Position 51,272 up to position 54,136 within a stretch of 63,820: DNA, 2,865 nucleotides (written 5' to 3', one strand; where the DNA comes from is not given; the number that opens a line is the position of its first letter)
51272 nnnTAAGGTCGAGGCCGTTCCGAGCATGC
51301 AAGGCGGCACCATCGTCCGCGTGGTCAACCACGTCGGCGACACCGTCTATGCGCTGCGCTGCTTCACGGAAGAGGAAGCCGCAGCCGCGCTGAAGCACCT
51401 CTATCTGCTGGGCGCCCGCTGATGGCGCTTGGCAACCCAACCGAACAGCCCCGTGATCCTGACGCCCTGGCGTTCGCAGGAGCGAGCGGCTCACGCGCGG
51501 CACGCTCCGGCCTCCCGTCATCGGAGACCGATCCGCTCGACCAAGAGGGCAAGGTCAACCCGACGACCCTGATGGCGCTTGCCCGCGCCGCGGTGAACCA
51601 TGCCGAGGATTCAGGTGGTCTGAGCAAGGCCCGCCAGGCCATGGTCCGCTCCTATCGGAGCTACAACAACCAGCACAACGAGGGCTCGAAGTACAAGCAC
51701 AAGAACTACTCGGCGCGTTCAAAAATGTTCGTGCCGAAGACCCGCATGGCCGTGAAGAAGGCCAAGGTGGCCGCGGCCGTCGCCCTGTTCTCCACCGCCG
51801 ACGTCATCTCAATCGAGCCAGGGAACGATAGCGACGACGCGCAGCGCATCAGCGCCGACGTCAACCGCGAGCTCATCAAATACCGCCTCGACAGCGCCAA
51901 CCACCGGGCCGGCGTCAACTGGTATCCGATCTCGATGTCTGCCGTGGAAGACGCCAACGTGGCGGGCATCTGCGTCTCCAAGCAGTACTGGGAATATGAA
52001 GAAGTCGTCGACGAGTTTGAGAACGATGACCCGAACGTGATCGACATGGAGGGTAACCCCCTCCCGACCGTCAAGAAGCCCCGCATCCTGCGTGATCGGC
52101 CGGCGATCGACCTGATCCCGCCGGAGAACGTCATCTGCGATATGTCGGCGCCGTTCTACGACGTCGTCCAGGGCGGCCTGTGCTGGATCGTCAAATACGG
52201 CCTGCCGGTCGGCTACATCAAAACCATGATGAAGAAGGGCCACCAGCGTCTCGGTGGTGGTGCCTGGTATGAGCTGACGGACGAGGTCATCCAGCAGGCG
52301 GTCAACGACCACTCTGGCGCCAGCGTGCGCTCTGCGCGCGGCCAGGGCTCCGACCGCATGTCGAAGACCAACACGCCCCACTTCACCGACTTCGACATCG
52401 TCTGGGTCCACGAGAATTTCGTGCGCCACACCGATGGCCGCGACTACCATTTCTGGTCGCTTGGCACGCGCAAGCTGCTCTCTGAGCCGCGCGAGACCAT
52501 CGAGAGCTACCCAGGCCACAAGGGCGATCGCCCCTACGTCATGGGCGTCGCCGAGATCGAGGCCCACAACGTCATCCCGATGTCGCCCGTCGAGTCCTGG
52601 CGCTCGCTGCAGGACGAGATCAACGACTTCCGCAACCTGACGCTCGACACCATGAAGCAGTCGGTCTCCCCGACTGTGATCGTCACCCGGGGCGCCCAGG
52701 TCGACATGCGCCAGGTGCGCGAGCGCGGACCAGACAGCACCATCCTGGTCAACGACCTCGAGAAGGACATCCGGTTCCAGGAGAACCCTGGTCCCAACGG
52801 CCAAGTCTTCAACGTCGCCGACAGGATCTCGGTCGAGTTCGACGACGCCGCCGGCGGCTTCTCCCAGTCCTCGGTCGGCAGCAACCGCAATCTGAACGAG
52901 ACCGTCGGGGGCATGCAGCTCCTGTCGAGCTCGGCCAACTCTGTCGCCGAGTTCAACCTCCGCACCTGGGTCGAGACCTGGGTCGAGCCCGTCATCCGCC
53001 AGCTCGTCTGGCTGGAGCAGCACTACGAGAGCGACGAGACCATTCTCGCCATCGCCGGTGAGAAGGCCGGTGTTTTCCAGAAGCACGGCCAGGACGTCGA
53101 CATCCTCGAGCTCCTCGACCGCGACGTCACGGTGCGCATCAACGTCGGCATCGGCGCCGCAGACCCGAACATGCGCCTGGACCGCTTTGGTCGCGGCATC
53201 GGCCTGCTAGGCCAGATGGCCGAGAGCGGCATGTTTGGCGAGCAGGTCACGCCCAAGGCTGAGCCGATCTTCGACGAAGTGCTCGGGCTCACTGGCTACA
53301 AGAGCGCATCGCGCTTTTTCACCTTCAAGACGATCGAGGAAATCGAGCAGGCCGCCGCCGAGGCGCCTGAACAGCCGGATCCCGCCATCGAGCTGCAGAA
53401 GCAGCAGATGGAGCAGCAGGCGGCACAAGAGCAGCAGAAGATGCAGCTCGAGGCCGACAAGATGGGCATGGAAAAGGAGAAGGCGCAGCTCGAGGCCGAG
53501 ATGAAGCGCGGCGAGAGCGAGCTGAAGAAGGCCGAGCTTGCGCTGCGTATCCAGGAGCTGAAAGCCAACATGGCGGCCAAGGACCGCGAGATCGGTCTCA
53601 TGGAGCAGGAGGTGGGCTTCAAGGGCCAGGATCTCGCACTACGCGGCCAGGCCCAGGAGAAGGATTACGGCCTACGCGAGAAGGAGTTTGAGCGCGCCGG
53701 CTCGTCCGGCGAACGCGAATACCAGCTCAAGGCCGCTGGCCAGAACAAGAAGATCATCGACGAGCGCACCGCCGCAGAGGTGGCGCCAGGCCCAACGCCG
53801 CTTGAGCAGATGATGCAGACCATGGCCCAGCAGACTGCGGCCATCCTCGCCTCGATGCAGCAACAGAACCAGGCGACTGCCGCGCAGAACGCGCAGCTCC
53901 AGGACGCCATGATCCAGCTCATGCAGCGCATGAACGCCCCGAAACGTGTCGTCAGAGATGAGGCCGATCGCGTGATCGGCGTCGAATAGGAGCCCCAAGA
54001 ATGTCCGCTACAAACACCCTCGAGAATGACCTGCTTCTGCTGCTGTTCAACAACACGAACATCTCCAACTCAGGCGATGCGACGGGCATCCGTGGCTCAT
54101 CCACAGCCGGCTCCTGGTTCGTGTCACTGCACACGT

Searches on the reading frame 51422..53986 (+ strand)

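Call 79: search_protein_families(library=phrogs, proteins=[window:51422-53986:+], max_evalue=0.00001)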
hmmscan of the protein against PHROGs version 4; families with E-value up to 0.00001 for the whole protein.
window:51422-53986:+ (855 aa): 3 families
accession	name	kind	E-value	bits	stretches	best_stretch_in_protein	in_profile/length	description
phrog_156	-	head and packaging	1.5e-18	67.6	1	361-745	285-665/681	portal protein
phrog_1216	-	head and packaging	4.1e-13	49.8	1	360-730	331-684/714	portal protein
phrog_332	-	connector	5.5e-07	29.3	1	343-677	242-544/560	head-tail adaptor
